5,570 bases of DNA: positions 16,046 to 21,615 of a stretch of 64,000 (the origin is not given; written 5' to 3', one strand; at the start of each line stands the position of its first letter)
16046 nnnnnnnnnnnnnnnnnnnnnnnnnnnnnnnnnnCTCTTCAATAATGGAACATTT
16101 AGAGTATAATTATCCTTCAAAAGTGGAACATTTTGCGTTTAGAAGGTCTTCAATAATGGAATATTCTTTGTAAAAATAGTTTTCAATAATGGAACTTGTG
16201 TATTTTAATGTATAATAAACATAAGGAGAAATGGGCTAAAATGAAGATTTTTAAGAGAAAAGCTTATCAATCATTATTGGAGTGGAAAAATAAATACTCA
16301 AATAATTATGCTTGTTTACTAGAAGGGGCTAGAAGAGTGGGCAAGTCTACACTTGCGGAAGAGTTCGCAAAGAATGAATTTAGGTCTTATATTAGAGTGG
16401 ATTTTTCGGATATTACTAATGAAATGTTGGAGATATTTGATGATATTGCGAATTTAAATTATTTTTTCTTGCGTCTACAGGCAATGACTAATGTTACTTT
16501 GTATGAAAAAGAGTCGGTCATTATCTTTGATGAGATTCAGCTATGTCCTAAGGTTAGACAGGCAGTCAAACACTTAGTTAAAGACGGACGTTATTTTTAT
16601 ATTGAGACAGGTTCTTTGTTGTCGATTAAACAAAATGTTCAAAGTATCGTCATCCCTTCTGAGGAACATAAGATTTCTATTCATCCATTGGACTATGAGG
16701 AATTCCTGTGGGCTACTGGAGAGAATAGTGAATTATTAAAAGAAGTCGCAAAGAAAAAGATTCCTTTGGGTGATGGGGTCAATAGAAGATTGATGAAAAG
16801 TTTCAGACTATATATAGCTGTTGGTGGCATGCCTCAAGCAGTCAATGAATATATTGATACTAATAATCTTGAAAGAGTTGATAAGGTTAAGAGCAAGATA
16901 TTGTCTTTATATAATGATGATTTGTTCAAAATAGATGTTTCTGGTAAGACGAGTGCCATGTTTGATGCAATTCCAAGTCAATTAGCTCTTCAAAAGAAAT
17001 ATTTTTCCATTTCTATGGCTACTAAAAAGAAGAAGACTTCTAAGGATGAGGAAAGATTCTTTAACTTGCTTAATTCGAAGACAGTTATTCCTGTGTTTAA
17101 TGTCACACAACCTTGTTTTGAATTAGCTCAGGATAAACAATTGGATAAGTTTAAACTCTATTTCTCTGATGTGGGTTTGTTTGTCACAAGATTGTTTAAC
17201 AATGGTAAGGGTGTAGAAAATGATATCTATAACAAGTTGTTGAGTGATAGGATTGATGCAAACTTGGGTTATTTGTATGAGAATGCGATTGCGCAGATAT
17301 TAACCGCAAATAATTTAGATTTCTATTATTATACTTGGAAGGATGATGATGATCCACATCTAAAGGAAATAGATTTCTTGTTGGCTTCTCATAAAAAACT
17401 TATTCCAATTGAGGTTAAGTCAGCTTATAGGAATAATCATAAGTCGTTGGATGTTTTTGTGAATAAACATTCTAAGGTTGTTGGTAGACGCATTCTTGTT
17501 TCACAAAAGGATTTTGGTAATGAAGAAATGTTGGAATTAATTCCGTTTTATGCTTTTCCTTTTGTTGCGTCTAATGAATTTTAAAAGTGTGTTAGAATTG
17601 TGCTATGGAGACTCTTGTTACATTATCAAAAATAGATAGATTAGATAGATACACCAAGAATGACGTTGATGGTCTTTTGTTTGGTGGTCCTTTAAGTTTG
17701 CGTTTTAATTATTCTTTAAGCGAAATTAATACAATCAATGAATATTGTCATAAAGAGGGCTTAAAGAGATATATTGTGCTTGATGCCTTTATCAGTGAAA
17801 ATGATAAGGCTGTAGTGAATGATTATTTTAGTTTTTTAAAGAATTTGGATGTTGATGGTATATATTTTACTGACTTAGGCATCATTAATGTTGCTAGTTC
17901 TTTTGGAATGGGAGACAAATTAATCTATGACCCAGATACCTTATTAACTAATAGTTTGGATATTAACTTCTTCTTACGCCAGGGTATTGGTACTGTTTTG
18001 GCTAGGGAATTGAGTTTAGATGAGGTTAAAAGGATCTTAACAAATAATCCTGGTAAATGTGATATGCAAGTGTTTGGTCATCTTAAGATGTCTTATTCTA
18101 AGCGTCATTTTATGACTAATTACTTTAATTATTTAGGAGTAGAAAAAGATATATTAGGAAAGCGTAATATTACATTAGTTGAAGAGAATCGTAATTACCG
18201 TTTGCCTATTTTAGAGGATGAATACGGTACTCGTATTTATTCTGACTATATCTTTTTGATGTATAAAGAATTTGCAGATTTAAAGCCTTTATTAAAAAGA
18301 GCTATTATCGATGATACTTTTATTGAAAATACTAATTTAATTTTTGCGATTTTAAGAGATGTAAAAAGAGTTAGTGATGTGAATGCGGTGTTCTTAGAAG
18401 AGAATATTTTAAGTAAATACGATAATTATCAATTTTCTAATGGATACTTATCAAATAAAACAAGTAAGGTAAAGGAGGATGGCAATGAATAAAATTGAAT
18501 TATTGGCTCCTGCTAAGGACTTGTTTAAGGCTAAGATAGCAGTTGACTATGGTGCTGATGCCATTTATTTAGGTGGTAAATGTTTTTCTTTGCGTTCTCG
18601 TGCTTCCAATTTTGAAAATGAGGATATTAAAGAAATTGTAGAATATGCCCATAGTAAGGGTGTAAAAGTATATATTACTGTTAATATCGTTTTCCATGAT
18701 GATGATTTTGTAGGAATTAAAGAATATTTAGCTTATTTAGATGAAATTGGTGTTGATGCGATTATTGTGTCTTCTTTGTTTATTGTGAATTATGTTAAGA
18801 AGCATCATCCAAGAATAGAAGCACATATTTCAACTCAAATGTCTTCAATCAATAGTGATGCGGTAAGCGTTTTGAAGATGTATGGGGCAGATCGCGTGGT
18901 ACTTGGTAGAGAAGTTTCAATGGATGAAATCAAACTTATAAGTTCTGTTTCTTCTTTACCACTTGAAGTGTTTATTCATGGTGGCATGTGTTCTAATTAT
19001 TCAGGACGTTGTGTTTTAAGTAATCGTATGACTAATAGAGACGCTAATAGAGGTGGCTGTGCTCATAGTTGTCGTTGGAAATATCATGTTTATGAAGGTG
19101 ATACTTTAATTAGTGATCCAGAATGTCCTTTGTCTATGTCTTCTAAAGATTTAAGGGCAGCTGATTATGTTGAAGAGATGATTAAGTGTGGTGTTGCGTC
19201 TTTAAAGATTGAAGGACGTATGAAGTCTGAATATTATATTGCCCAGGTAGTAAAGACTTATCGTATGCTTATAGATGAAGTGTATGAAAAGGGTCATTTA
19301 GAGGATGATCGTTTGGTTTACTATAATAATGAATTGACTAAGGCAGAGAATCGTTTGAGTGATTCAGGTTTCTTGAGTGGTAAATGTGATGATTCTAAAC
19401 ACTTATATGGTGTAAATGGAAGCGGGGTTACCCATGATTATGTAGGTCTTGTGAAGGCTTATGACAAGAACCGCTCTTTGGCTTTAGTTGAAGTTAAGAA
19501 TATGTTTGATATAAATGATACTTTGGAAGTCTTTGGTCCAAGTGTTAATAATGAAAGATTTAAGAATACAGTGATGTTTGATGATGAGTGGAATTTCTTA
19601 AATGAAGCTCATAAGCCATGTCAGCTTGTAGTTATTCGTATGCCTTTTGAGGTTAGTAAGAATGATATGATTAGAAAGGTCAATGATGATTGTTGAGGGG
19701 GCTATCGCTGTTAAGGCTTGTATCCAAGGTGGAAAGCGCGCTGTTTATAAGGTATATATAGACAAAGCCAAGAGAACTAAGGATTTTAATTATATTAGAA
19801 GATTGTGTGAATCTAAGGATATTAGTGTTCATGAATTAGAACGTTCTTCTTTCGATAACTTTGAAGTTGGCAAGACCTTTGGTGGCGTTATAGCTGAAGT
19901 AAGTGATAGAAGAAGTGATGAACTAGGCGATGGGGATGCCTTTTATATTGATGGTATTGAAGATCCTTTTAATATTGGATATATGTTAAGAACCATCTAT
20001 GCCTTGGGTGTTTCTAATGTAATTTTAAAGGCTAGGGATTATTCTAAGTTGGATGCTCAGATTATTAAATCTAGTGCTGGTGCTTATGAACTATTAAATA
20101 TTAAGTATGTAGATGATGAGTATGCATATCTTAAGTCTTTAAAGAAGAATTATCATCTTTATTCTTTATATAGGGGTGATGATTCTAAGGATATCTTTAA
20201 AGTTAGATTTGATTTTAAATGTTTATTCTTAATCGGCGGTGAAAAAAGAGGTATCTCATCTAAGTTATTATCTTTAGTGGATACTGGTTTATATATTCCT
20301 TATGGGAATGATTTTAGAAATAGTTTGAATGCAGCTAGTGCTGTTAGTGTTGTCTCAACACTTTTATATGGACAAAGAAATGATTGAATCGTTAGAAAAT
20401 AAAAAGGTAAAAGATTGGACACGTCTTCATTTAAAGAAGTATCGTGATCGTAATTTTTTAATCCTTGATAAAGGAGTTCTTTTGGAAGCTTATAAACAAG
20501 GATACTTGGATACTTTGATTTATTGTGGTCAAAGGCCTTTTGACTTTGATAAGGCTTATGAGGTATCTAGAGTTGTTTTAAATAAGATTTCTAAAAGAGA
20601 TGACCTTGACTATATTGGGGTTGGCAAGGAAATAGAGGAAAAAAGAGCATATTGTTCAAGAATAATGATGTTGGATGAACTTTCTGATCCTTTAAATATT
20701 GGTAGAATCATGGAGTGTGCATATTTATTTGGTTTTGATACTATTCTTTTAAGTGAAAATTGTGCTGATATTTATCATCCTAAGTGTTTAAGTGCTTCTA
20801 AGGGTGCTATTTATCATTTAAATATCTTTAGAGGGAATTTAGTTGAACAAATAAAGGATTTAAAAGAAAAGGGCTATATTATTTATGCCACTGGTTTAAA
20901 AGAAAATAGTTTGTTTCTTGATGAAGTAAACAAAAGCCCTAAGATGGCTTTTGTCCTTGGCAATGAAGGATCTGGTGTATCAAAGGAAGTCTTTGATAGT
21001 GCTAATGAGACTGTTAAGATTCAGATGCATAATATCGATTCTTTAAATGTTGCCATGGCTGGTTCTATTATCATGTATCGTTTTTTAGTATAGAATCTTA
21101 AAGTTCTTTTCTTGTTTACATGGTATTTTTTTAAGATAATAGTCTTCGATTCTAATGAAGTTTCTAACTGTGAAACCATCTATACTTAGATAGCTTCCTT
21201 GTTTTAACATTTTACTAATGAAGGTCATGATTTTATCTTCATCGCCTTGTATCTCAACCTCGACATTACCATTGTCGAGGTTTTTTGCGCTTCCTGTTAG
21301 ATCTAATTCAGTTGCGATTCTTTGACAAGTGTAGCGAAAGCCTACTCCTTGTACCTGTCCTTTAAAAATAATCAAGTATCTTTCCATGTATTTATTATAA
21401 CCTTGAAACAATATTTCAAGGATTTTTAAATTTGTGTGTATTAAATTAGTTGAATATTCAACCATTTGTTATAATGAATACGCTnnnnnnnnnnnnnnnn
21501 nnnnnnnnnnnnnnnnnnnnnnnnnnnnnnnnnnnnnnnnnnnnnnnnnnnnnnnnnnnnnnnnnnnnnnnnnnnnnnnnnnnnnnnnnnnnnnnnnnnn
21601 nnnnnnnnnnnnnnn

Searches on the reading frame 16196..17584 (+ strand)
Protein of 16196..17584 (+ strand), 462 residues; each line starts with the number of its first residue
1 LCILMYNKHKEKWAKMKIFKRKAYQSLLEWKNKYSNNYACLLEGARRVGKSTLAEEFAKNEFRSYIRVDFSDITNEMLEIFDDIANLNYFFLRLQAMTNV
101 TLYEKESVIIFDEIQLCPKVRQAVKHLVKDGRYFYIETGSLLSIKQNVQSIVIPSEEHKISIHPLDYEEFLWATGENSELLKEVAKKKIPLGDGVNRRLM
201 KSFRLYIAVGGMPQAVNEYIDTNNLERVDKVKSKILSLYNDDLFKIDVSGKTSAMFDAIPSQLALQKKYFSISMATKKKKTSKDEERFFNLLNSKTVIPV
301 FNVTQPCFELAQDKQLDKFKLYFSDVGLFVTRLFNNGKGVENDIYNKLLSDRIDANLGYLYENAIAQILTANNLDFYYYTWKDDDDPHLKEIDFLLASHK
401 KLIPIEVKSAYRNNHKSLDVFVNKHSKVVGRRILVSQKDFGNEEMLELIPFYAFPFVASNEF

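Call 7: search_protein_families(library=pfam, proteins=[window:16196-17584:+])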
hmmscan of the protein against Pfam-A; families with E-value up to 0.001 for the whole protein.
window:16196-17584:+ (462 aa): 3 families
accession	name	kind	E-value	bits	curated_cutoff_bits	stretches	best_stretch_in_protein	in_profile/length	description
PF13173.12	AAA_14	-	6.4e-25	88.1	27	1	37-171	2-129/129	AAA domain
PF13635.12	DUF4143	-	5.8e-18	65.6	28.1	1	243-409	7-159/160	Domain of unknown function (DUF4143)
PF00004.35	AAA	-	0.0006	20.7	21.2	0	41-119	2-71/131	ATPase family associated with various cellular activities (AAA)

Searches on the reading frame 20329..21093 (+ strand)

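Call 7: search_protein_families(library=pfam, proteins=[window:20329-21093:+])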
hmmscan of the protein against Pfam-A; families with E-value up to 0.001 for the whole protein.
window:20329-21093:+ (254 aa): 2 families
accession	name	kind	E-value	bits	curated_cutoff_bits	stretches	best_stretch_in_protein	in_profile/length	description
PF00588.24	SpoU_methylase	-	9.5e-34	117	29.7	1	112-250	3-142/142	SpoU rRNA Methylase family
PF22435.1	MRM3-like_sub_bind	-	5.9e-05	23.8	27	1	24-91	1-77/84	MRM3-like substrate binding domain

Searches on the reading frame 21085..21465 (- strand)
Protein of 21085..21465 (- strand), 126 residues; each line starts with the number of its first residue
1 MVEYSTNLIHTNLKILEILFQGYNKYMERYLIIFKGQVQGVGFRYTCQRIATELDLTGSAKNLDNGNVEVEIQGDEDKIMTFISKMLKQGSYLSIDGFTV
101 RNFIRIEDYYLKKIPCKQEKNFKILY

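Call 7: search_protein_families(library=pfam, proteins=[window:21085-21465:-])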
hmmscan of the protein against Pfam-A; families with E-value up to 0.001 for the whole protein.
window:21085-21465:- (126 aa): 1 family
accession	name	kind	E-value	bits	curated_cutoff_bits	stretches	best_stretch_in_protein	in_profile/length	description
PF00708.24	Acylphosphatase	-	1.4e-19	70.6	22.5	1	32-101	3-72/85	Acylphosphatase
